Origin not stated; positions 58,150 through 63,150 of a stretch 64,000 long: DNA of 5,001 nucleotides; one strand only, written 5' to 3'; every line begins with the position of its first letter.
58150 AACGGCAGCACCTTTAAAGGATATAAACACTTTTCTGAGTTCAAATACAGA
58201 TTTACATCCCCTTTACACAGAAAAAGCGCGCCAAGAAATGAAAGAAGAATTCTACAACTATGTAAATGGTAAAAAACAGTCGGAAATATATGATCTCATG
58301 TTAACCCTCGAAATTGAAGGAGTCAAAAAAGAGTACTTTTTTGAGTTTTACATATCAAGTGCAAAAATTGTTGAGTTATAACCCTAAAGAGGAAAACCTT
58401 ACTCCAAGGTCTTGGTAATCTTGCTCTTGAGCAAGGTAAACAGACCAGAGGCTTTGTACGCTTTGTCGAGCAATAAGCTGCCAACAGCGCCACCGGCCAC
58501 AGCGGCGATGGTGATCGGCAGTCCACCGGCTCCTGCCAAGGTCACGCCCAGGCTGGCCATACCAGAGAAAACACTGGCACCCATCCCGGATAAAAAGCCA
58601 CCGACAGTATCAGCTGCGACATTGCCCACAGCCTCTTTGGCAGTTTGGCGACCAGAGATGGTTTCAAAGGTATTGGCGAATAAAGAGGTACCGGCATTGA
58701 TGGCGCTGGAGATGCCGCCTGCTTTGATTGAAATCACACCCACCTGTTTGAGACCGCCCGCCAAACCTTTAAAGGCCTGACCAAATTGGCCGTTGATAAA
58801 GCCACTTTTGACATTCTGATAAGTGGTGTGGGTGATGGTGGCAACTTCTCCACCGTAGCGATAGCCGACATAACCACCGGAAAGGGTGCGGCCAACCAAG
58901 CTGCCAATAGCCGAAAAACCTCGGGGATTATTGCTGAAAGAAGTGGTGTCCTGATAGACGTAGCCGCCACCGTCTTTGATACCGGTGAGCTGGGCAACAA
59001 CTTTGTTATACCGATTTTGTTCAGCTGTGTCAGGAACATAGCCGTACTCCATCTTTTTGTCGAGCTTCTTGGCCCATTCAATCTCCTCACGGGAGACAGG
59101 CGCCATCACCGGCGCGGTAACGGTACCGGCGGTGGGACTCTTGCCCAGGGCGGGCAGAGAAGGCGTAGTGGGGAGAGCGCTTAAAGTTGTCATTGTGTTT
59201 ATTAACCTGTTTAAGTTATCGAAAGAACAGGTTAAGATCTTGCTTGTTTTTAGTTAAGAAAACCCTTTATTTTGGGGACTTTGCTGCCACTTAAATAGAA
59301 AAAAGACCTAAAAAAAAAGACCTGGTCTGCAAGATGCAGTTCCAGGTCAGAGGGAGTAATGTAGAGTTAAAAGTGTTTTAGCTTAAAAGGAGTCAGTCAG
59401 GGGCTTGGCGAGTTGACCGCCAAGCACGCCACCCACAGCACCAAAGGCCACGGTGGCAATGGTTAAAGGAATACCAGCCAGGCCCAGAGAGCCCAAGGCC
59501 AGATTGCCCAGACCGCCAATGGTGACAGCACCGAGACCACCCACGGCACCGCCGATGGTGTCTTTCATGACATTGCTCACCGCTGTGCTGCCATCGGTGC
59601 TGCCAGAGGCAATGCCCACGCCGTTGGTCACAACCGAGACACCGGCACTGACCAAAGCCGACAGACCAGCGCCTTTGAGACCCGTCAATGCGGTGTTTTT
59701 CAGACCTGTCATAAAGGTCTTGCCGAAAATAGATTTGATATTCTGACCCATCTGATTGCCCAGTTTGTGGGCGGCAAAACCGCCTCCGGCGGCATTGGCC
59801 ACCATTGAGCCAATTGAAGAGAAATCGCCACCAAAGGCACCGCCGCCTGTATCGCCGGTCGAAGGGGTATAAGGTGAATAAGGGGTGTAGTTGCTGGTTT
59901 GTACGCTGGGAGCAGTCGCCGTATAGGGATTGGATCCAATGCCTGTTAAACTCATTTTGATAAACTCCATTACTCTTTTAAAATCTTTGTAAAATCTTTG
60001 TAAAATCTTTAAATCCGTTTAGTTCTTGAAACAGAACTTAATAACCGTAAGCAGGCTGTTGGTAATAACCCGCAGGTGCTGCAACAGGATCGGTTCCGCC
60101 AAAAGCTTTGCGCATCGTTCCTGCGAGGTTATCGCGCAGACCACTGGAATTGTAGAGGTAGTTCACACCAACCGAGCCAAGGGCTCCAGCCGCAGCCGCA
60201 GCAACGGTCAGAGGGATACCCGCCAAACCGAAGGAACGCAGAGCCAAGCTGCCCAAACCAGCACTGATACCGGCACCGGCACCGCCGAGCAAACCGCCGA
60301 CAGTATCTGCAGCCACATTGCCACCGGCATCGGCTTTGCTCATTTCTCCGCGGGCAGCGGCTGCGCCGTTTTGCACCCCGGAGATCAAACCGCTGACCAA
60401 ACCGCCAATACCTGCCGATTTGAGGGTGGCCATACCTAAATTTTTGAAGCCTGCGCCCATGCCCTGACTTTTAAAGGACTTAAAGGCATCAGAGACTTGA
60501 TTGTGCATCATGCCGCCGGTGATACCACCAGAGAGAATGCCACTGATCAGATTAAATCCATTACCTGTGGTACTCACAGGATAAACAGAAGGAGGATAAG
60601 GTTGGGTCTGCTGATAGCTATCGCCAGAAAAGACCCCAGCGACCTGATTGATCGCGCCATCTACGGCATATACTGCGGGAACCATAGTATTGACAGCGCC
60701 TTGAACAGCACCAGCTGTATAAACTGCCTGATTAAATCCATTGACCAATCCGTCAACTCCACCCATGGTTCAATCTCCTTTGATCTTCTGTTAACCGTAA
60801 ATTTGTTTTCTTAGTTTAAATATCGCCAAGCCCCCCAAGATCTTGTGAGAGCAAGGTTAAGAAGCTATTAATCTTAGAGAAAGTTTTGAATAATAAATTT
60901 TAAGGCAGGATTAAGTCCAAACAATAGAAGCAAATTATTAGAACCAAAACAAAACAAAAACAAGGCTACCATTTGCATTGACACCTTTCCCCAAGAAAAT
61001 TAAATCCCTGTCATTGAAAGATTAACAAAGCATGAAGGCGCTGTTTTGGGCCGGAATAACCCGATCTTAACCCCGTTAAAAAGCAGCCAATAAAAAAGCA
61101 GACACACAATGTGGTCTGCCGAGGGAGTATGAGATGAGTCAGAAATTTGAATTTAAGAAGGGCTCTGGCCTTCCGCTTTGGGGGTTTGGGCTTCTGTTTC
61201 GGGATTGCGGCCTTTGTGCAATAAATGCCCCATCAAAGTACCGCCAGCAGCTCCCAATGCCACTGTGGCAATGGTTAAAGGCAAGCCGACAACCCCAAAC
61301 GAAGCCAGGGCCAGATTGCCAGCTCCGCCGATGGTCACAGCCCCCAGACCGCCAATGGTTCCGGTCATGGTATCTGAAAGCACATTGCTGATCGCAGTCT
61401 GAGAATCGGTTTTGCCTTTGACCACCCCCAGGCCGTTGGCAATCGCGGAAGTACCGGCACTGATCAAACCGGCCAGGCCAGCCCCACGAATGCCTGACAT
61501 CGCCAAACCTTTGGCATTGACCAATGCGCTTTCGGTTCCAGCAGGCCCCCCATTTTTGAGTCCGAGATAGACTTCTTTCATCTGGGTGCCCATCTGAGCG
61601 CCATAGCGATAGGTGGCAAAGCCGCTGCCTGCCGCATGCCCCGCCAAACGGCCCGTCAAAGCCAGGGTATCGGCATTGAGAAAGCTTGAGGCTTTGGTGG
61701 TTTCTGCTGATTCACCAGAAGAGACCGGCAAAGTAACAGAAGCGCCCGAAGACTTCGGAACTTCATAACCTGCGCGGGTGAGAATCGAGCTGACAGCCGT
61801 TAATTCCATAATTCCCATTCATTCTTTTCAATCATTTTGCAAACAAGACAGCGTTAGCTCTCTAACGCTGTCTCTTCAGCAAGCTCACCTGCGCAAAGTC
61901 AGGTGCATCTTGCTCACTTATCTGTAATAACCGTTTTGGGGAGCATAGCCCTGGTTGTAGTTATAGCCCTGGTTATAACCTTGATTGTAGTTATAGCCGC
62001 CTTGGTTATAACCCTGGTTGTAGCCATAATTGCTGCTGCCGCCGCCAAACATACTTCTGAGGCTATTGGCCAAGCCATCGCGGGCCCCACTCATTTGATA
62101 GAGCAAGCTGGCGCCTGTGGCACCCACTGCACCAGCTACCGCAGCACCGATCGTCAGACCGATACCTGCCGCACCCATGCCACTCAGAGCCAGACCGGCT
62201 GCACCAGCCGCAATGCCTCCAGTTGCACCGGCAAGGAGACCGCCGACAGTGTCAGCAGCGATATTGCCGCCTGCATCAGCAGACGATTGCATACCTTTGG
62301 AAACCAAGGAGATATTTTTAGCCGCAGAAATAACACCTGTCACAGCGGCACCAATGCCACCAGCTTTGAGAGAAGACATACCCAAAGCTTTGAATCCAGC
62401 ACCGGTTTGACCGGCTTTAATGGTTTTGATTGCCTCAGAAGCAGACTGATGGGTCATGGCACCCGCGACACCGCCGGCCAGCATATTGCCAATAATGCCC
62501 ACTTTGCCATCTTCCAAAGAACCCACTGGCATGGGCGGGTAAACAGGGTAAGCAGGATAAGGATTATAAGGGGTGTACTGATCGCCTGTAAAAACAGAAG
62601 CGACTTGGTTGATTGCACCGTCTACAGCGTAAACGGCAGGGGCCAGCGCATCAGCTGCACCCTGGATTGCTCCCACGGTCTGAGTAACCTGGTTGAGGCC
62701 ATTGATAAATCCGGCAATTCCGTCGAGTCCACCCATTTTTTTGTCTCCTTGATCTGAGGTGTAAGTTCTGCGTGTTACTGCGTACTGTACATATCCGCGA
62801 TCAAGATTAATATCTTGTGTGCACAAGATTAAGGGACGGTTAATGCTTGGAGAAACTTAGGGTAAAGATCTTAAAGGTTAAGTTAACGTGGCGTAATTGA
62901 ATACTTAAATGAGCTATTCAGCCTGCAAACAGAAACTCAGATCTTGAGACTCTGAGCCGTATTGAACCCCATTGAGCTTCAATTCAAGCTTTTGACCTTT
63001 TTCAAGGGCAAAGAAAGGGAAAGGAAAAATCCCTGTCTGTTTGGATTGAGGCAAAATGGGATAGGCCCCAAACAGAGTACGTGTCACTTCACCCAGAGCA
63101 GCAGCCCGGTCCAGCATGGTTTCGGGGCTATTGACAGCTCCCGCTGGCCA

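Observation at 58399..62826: Tandem array of five paralogous Gly/Ala-rich glycine-zipper proteins with no recognisable family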

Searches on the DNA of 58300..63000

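Call 98: search_rna_families(source=window, start=58300, end=63000, threshold=evalue, max_evalue=1)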
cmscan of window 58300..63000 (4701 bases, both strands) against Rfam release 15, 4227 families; matches with E-value up to 1: 1.
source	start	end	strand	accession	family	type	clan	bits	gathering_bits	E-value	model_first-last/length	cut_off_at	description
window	61945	62039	+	RF04214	MIR7526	Gene; miRNA;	-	21.9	110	0.54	1-113/113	no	MIR7526 microRNA precursor family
